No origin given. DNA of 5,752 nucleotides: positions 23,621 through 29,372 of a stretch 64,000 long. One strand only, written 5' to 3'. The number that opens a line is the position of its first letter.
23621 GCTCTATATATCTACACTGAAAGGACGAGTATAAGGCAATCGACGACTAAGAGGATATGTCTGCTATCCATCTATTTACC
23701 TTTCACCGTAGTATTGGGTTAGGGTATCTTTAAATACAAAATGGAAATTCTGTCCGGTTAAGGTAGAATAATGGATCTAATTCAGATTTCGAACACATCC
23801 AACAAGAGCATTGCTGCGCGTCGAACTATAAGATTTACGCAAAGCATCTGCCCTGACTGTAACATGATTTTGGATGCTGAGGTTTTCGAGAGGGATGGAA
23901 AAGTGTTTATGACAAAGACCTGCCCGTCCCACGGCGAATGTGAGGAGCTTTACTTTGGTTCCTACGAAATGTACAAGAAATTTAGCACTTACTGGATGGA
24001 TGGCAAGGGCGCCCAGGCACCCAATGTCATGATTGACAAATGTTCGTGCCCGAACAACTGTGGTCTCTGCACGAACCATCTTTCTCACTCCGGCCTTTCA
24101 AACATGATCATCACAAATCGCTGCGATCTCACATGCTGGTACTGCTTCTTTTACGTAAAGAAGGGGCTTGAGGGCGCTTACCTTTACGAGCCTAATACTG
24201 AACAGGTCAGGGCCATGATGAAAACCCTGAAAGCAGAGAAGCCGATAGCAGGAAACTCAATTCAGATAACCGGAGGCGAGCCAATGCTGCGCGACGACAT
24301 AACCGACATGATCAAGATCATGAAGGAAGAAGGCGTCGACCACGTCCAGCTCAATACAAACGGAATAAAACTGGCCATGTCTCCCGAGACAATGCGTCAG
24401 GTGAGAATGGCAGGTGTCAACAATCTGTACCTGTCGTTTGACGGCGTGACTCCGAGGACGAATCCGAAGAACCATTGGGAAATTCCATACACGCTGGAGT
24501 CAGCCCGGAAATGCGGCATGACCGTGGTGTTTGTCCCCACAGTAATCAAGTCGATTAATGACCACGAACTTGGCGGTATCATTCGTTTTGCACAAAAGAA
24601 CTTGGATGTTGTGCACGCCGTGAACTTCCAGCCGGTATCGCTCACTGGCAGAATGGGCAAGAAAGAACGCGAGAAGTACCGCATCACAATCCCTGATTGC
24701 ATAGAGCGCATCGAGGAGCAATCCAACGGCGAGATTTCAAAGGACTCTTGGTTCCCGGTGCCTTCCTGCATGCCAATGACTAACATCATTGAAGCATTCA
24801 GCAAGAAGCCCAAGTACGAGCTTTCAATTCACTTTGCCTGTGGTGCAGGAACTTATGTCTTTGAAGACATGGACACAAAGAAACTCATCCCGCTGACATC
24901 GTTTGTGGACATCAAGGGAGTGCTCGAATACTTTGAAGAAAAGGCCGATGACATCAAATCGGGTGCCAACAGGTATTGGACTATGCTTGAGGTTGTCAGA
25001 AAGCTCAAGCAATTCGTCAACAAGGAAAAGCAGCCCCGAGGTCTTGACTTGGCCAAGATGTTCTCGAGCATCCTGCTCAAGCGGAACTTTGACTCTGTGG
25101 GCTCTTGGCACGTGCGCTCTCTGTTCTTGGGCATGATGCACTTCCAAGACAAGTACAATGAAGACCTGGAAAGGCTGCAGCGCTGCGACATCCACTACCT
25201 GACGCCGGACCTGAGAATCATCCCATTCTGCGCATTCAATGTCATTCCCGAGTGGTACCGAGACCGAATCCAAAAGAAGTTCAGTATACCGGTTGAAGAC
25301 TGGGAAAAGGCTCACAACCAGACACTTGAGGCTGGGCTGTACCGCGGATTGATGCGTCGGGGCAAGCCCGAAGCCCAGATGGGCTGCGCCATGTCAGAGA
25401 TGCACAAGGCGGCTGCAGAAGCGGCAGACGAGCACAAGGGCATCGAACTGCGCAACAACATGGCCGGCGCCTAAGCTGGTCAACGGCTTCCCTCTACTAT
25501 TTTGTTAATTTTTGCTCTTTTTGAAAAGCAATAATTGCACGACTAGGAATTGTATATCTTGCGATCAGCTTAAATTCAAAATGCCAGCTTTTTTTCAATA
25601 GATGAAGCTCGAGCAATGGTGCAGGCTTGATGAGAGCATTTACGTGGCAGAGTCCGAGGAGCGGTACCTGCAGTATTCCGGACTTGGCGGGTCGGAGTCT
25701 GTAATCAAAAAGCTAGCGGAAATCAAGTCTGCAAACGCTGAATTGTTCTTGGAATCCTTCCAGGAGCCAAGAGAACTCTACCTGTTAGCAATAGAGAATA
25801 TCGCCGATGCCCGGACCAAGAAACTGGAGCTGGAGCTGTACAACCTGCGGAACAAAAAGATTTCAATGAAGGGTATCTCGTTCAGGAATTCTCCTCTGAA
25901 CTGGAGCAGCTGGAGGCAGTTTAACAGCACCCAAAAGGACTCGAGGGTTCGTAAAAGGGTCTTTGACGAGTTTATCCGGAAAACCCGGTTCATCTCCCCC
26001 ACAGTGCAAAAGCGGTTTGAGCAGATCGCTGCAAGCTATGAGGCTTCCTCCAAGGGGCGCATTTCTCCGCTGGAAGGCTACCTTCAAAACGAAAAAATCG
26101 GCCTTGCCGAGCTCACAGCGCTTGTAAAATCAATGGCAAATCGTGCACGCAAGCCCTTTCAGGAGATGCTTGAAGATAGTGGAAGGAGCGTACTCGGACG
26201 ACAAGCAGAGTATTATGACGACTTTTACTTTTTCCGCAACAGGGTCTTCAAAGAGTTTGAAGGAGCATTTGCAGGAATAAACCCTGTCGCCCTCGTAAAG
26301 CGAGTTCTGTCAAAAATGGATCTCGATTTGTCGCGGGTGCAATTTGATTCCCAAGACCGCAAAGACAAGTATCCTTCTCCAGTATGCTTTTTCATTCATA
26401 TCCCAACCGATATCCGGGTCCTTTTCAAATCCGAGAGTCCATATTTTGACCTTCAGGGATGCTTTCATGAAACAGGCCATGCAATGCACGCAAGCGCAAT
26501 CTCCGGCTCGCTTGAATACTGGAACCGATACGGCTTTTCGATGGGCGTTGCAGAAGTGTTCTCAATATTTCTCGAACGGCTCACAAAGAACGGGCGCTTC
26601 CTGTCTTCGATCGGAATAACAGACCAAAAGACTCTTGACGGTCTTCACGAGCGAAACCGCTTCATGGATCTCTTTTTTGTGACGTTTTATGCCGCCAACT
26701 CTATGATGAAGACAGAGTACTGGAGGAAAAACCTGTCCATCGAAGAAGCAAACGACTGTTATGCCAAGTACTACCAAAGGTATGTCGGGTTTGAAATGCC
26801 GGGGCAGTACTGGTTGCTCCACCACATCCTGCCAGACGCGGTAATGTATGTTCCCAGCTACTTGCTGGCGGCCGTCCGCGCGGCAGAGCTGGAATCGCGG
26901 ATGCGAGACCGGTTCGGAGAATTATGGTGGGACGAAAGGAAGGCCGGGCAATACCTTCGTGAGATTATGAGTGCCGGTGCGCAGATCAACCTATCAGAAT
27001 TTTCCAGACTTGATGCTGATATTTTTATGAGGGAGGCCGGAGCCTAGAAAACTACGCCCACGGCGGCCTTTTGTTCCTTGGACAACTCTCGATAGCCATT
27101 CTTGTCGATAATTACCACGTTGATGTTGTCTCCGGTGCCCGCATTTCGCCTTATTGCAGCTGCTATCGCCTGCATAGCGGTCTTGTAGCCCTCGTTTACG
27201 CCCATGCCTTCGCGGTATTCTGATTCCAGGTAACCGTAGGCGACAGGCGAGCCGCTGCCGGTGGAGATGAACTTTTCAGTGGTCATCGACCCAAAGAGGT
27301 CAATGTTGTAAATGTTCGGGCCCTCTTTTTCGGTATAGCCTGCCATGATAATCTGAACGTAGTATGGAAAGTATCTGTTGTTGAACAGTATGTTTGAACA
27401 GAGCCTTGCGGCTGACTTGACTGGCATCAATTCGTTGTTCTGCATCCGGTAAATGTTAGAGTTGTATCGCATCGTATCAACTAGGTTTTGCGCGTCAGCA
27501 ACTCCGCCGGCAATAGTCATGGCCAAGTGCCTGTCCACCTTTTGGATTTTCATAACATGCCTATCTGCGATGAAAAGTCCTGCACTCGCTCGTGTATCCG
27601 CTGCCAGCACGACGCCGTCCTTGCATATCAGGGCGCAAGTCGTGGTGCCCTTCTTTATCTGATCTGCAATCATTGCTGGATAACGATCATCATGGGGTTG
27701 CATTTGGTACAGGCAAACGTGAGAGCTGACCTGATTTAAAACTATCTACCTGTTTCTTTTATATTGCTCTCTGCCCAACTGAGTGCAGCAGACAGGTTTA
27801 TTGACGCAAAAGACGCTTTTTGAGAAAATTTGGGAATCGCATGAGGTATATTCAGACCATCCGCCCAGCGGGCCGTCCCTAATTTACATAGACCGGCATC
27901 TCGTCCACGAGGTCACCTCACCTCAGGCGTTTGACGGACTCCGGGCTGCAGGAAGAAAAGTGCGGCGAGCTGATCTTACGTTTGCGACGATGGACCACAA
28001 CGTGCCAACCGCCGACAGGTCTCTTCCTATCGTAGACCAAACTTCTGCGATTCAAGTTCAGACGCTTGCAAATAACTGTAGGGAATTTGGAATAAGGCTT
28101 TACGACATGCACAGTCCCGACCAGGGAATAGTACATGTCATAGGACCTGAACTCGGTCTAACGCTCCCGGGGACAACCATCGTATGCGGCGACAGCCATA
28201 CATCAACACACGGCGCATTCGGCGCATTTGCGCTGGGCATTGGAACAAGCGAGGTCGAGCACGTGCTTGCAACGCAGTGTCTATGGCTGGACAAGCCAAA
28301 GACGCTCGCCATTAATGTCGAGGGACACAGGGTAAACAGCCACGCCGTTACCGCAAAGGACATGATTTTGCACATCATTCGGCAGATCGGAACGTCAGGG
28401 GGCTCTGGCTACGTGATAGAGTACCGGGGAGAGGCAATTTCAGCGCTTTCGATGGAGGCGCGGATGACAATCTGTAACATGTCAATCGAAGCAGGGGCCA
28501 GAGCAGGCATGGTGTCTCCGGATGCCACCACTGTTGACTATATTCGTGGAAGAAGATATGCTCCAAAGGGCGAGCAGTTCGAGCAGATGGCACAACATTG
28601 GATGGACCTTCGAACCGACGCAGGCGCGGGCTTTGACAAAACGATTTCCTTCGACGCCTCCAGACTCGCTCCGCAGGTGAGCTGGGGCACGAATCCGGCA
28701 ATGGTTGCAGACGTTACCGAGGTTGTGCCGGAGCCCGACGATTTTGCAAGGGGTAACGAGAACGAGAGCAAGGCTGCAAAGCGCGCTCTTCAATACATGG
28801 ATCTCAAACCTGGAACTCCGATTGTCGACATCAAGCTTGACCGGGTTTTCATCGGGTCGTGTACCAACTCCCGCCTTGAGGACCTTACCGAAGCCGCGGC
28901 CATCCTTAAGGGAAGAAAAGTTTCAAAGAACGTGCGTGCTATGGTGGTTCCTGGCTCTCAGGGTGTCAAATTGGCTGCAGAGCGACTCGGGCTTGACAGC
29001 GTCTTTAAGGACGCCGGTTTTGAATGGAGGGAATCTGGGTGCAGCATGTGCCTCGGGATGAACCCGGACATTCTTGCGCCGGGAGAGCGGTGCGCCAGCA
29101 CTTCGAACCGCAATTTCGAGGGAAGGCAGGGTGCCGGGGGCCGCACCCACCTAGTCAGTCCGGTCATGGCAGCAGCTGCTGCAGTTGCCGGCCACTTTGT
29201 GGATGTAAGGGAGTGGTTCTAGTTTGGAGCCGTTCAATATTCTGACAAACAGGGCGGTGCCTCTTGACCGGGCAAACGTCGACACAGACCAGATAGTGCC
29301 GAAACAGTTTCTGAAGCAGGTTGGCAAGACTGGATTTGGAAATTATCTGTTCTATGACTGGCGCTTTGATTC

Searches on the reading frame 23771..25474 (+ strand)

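Call 76: search_protein_families(library=pfam, proteins=[window:23771-25474:+], max_evalue=0.001)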
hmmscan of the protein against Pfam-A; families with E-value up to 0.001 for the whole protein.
window:23771-25474:+ (567 aa): 3 families
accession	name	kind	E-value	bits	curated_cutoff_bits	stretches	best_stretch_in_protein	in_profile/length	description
PF04055.27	Radical_SAM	-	3.3e-23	83.1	29.5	1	112-274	1-166/166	Radical SAM superfamily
PF23545.1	Zn_ribbon_HMPTM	-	9.1e-18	64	27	1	20-62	2-44/45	HMPTM N-terminal zinc ribbon domain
PF13353.11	Fer4_12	-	0.00038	21.2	22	1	108-203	5-96/137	4Fe-4S single cluster domain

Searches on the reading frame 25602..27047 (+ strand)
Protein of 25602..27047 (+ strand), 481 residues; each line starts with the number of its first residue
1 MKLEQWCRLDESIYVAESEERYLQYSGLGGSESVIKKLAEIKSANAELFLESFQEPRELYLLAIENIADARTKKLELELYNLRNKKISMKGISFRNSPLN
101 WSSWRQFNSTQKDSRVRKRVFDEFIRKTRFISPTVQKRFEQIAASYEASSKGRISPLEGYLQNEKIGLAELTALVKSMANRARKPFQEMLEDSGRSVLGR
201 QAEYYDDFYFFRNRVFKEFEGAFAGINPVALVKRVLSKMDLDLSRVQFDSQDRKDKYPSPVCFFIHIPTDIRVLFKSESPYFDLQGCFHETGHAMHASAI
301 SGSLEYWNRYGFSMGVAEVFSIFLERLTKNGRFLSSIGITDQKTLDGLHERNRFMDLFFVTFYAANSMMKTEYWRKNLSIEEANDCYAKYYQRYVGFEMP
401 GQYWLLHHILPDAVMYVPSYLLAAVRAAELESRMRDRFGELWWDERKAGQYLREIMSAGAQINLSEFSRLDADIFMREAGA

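Call 76: search_protein_families(library=pfam, proteins=[window:25602-27047:+], max_evalue=0.001)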
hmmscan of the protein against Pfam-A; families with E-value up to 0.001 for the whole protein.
window:25602-27047:+ (481 aa): 2 families
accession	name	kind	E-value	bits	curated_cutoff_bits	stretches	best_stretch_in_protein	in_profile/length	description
PF01432.26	Peptidase_M3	-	8.7e-07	29.1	27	1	283-409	240-380/457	Peptidase family M3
PF02074.21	Peptidase_M32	-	1.4e-06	27.7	25.1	1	253-337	222-309/489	Carboxypeptidase Taq (M32) metallopeptidase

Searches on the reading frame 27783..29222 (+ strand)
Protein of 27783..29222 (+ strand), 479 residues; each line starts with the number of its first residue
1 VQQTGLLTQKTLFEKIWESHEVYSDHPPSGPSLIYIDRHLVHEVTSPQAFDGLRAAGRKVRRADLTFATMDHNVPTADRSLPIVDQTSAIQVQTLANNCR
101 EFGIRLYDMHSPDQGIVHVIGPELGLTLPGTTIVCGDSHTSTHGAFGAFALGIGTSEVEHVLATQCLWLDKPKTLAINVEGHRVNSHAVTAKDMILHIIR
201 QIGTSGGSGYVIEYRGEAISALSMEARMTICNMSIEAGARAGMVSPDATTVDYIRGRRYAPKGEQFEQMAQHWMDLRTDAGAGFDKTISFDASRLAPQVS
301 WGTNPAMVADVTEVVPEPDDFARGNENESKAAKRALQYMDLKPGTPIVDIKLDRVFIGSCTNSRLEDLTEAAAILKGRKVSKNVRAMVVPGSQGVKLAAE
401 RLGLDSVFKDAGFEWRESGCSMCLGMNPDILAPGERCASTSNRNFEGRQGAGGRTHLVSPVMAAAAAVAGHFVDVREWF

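Call 76: search_protein_families(library=pfam, proteins=[window:27783-29222:+], max_evalue=0.001)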
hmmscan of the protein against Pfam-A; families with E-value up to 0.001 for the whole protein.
window:27783-29222:+ (479 aa): 1 family
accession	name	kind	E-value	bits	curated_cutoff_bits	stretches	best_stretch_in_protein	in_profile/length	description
PF00330.25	Aconitase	-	9.5e-176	585.7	28.7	1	14-470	1-463/463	Aconitase family (aconitate hydratase)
